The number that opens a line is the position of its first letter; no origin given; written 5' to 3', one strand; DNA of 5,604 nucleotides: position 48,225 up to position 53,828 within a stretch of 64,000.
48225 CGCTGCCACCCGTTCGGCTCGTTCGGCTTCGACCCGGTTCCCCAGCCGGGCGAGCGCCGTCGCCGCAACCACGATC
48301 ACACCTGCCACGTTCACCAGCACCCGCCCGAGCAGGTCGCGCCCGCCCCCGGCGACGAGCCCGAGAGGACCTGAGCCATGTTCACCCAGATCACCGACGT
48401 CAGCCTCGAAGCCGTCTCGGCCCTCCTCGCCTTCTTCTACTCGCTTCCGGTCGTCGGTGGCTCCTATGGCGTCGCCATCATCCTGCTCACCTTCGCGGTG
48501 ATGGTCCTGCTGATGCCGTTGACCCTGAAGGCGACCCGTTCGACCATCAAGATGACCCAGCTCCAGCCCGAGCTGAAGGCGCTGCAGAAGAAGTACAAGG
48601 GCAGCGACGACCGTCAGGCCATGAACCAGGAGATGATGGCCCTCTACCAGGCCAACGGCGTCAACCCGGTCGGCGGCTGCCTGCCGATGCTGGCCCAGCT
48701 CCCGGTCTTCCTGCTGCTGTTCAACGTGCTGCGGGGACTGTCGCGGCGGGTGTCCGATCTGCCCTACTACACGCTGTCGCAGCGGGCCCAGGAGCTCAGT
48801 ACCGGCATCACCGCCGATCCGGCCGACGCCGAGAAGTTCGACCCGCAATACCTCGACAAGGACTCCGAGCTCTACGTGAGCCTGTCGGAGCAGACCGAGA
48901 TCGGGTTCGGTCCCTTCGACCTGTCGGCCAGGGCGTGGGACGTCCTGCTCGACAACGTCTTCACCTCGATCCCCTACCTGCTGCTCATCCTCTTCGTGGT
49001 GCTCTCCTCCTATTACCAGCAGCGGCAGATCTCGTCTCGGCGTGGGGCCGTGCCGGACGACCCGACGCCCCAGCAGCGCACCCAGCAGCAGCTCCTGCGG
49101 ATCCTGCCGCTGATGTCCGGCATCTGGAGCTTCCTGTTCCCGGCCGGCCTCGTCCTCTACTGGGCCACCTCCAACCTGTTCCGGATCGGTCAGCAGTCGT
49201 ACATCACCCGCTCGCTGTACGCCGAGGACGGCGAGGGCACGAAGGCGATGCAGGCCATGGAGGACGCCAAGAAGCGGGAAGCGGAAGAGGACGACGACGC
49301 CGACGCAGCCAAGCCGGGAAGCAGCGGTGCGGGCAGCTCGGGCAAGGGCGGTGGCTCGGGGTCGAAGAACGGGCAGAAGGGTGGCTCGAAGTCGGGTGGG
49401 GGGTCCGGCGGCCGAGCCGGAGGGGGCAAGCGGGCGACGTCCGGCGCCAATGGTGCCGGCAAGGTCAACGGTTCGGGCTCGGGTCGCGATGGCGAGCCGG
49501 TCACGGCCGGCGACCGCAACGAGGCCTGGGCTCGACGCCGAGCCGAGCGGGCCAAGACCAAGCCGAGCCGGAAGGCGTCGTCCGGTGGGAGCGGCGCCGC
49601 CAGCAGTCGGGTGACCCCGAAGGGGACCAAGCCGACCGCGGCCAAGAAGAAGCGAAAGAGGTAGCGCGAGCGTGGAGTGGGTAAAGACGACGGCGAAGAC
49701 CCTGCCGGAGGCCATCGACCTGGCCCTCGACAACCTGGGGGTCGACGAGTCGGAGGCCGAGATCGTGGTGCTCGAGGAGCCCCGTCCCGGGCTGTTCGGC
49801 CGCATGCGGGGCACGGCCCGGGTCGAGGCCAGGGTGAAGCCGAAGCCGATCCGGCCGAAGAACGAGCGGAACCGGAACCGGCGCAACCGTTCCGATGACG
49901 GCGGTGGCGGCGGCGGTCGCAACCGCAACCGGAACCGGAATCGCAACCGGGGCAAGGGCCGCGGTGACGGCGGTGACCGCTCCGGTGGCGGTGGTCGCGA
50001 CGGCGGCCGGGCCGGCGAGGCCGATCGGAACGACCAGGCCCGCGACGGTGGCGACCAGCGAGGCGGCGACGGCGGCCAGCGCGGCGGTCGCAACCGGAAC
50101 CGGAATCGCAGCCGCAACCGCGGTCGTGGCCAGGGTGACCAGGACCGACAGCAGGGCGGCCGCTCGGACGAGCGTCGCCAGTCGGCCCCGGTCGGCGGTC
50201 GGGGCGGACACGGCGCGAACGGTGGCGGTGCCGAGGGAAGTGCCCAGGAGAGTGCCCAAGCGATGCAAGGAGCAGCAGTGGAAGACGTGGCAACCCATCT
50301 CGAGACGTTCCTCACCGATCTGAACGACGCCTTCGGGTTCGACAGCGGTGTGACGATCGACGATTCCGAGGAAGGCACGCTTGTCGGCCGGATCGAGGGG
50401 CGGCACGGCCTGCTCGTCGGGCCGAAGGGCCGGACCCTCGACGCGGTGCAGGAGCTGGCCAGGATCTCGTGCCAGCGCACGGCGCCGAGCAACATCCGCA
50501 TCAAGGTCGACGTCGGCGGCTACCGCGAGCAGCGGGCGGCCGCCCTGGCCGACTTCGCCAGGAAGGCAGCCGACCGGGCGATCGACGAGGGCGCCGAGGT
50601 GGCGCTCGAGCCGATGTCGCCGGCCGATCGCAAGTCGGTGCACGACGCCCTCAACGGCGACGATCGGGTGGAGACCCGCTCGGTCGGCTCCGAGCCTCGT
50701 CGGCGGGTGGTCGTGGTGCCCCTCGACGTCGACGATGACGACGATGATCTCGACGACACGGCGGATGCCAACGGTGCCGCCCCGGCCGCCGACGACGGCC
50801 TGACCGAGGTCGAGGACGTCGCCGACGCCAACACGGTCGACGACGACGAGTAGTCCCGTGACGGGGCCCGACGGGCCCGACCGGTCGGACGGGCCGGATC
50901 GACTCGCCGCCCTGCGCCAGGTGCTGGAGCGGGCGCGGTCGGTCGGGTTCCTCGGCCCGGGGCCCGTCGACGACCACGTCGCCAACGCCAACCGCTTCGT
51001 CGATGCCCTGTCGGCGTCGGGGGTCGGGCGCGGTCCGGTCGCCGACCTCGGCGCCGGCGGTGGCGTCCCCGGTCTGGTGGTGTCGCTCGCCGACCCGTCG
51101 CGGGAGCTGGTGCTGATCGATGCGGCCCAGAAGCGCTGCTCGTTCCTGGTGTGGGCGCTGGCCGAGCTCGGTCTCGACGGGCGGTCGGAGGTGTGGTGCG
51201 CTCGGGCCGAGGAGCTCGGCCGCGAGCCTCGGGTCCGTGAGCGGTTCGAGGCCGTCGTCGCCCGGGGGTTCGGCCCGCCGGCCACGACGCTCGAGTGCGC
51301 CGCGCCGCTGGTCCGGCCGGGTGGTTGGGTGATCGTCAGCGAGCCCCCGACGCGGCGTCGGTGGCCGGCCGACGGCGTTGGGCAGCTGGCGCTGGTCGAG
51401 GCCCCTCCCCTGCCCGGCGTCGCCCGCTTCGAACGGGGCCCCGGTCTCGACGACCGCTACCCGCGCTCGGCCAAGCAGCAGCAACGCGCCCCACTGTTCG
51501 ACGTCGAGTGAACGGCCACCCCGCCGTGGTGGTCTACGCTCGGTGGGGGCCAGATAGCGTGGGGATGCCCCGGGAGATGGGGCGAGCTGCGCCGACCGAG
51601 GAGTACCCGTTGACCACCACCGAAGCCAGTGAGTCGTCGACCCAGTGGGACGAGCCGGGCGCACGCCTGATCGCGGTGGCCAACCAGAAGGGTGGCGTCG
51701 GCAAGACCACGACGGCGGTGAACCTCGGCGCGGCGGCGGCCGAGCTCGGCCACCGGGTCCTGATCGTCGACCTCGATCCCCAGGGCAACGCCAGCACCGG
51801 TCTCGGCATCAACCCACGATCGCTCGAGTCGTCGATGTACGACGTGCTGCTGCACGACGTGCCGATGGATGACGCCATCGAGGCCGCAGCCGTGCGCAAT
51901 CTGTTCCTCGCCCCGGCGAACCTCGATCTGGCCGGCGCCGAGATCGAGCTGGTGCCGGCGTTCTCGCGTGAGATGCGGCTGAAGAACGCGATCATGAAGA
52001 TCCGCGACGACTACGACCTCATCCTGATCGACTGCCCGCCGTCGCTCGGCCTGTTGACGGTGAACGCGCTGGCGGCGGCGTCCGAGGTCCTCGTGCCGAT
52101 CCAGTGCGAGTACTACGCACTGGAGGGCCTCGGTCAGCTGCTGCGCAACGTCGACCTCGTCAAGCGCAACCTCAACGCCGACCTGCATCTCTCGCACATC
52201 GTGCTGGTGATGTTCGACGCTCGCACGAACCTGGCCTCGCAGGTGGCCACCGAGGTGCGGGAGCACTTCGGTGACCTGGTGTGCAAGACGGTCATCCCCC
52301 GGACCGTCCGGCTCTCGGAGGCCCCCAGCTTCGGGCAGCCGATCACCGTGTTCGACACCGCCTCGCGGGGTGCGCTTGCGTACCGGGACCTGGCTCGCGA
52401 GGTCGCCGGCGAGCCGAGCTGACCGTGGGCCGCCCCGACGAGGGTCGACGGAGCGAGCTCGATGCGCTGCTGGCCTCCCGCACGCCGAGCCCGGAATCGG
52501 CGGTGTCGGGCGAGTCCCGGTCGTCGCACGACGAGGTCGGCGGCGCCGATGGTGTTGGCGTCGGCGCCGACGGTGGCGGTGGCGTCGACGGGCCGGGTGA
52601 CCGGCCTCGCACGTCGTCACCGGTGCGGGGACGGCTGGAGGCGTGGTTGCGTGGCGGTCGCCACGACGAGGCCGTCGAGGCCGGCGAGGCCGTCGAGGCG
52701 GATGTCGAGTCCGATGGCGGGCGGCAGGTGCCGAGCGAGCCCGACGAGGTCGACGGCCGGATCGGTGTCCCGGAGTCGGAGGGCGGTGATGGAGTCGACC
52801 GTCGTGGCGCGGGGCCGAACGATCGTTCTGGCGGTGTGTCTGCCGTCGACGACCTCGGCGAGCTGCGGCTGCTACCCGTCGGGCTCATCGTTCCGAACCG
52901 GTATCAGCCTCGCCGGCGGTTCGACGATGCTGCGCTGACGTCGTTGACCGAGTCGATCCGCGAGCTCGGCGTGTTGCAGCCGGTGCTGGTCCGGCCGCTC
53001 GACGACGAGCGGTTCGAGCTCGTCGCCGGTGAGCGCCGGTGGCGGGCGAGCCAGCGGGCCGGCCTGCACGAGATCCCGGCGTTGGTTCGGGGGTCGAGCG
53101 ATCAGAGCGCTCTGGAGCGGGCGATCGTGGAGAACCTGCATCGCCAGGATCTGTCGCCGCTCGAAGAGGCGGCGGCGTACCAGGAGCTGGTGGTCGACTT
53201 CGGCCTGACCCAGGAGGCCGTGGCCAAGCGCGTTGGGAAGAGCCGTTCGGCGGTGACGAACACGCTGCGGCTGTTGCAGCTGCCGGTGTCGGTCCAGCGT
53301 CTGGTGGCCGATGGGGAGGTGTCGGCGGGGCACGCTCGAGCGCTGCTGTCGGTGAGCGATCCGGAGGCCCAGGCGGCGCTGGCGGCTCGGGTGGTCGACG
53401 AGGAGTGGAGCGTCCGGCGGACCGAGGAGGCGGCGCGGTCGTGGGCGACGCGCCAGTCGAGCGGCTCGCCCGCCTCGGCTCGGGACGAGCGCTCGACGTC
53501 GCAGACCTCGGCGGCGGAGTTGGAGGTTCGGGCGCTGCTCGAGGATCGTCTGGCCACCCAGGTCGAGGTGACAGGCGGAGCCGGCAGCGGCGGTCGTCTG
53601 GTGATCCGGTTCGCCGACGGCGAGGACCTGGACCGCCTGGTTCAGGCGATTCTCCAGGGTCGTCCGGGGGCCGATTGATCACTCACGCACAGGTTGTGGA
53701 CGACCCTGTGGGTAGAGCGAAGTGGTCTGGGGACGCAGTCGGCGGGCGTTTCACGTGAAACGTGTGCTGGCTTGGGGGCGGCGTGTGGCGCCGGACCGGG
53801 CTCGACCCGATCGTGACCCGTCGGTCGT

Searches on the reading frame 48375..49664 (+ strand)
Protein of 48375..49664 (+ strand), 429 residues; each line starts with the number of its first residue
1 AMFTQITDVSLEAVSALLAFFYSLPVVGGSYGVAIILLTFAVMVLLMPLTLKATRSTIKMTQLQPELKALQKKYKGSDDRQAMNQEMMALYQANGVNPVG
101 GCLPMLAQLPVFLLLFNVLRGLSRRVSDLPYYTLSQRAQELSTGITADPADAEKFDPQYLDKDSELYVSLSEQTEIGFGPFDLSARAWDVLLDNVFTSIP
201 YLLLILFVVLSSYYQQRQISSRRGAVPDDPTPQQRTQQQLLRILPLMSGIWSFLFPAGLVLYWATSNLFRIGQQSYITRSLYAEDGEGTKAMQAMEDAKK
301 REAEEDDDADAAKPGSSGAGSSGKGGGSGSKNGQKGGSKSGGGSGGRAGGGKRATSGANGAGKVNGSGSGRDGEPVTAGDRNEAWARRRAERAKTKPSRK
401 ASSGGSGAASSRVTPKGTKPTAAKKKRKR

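Call 31: search_protein_families(library=pfam, proteins=[window:48375-49664:+], max_evalue=0.00001)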
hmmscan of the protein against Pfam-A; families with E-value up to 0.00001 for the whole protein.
window:48375-49664:+ (429 aa): 1 family
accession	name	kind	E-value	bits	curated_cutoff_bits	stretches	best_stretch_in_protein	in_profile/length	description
PF02096.25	60KD_IMP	-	2.1e-51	174.6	35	1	31-279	1-163/163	60Kd inner membrane protein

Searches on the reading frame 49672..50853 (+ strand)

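Call 7: search_protein_families(library=pfam, proteins=[window:49672-50853:+], max_evalue=0.01)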
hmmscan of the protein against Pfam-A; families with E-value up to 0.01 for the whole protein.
window:49672-50853:+ (393 aa): 4 families
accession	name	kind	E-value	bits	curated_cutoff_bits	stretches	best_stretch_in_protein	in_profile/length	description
PF01424.28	R3H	-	7.7e-16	58.3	26.8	1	292-349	3-59/60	R3H domain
PF14804.11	Jag_N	-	1.3e-11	45.2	25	1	7-55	2-50/50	Jag N-terminus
PF07650.23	KH_2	-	0.002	18.4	22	1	224-279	15-70/78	KH domain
PF13083.13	KH_KhpA-B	-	0.0048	17.2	32.1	0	244-278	39-72/73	KhpA/KhpB, KH domain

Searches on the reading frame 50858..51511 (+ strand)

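Call 7: search_protein_families(library=pfam, proteins=[window:50858-51511:+], max_evalue=0.01)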
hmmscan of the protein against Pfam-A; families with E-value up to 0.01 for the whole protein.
window:50858-51511:+ (217 aa): 1 family
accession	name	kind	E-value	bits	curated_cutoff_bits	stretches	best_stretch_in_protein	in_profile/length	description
PF02527.21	GidB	-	2.2e-19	69.9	27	1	47-159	41-145/184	rRNA small subunit methyltransferase G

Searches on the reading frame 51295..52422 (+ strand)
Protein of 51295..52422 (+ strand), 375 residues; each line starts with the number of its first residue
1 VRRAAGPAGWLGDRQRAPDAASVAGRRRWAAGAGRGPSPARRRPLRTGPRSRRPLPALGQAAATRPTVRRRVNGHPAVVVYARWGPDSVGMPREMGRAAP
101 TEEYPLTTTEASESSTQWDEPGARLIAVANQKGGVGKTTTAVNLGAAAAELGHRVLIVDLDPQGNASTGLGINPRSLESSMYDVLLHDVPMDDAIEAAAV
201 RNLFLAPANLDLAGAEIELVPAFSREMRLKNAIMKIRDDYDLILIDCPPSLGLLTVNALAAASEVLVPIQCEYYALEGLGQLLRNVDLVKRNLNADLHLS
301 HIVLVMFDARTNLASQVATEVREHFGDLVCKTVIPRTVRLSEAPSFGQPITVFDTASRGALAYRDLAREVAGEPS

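Call 7: search_protein_families(library=pfam, proteins=[window:51295-52422:+], max_evalue=0.01)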
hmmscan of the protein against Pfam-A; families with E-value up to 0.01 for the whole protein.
window:51295-52422:+ (375 aa): 7 families
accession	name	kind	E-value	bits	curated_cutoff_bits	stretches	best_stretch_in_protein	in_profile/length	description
PF13614.12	AAA_31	-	1.3e-64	217.8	27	1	124-298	2-176/177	AAA domain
PF01656.29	CbiA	-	3.5e-26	92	25.4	1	126-350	1-125/125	CobQ/CobB/MinD/ParA nucleotide binding domain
PF09140.17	MipZ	-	2.6e-11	43.7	20.7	1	125-282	2-142/262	ATPase MipZ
PF06564.18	CBP_BcsQ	-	1.4e-10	41.5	21.3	1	126-367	4-230/234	Cellulose biosynthesis protein BcsQ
PF10609.15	ParA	-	6.2e-09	36.1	27.1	1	124-166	4-46/246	NUBPL iron-transfer P-loop NTPase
PF00142.24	Fer4_NifH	-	2.9e-07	30.7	25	1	131-170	7-45/271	4Fe-4S iron sulfur cluster binding proteins, NifH/frxC family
PF02374.21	ArsA_ATPase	-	4.7e-07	29.8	24.3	1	131-172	8-49/305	Anion-transporting ATPase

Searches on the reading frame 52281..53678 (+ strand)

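Call 7: search_protein_families(library=pfam, proteins=[window:52281-53678:+], max_evalue=0.01)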
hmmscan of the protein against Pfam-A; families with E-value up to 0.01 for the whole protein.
window:52281-53678:+ (465 aa): 5 families
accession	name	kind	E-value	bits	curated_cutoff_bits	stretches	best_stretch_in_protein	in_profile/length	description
PF17762.8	HTH_ParB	-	9.8e-38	128.9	22.6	1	289-387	1-99/102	ParB HTH domain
PF02195.25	ParB_N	-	9.4e-34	115.8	26.3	1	194-287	2-95/95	ParB N-terminal domain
PF23552.2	ParB_C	-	5.6e-06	26.2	23.8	1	420-456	12-48/50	ParB dimerisation domain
PF23433.1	DUF7119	-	0.0021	18.4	30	1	291-386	29-124/141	Family of unknown function (DUF7119)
PF01381.28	HTH_3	-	0.0028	18.1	23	0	307-326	8-27/55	Helix-turn-helix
